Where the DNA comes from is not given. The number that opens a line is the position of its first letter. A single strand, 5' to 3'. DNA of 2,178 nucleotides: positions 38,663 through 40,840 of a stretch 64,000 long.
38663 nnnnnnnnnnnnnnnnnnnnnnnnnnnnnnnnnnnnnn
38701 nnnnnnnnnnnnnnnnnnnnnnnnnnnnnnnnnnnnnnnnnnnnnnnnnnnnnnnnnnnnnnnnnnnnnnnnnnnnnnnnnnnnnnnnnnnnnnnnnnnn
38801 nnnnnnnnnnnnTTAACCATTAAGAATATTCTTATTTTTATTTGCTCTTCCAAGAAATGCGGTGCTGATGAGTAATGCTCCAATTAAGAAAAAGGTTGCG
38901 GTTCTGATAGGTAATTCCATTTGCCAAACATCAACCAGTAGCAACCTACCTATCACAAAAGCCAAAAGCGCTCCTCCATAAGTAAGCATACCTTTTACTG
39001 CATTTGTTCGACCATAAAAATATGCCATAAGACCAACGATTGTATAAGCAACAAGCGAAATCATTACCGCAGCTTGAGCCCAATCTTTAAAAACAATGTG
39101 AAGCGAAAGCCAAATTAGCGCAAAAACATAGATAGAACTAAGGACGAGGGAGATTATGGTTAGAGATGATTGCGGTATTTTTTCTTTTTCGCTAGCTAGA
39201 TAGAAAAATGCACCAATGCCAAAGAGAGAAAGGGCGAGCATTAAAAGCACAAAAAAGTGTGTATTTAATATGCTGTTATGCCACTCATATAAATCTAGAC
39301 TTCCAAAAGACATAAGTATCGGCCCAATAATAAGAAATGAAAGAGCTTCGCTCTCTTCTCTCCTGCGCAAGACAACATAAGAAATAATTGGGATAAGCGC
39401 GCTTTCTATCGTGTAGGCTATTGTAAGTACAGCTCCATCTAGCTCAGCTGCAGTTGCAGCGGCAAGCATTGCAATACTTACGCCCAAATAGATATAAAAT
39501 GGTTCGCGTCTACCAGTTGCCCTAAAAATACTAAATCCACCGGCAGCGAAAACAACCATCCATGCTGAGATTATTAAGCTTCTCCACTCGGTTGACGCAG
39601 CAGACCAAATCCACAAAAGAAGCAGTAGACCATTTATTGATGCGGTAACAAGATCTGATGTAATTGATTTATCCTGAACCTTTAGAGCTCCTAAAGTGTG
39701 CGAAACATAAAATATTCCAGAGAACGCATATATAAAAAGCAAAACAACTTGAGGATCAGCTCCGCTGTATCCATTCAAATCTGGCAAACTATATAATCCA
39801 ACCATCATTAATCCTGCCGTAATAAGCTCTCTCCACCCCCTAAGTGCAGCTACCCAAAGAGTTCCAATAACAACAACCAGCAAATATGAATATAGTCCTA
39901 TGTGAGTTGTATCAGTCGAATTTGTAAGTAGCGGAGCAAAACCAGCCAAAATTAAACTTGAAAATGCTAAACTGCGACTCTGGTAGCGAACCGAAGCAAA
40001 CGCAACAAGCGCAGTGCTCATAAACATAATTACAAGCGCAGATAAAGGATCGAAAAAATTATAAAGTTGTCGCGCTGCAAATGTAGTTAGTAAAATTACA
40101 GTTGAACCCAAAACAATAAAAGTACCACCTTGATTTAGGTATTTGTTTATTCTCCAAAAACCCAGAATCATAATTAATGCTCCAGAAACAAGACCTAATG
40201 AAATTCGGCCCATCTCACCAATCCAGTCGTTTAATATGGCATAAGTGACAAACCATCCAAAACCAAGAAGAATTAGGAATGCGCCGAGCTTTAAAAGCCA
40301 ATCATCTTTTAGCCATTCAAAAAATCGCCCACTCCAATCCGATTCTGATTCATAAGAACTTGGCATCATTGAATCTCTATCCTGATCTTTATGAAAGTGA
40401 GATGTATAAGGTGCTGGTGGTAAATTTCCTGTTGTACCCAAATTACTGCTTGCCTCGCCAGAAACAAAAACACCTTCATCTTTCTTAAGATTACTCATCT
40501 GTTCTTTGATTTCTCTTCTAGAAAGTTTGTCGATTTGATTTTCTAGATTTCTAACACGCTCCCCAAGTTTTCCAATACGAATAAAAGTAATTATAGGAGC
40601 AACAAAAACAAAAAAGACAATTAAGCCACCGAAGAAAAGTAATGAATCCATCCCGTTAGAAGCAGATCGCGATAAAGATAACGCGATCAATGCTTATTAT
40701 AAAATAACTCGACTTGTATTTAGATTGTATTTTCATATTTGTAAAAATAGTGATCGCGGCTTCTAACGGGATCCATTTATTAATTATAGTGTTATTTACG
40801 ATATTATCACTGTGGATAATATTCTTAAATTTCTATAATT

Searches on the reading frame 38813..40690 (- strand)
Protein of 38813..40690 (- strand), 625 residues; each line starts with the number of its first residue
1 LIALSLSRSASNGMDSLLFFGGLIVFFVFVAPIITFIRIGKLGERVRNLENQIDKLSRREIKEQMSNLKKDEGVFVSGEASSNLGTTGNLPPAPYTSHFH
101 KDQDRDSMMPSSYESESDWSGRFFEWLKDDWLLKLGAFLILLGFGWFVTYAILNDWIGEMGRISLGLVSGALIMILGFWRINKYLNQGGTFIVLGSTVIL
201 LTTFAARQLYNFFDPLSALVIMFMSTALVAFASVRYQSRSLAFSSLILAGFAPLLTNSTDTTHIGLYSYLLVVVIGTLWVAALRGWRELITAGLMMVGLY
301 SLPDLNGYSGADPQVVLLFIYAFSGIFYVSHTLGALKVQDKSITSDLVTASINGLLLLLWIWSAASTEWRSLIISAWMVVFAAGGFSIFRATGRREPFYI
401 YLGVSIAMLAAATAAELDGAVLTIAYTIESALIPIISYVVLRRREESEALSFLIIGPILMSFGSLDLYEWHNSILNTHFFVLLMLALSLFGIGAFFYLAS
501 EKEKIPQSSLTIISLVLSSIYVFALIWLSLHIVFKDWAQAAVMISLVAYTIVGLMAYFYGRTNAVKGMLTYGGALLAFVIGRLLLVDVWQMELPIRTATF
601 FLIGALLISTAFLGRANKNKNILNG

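Call 14: search_protein_families(library=pfam, proteins=[window:38813-40690:-], max_evalue=0.001)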
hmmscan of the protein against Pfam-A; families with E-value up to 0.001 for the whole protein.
window:38813-40690:- (625 aa): 1 family
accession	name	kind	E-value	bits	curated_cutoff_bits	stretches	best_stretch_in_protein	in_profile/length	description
PF10101.14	DUF2339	-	1.5e-34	120.3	33.6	2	130-447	3-325/659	Predicted membrane protein (DUF2339)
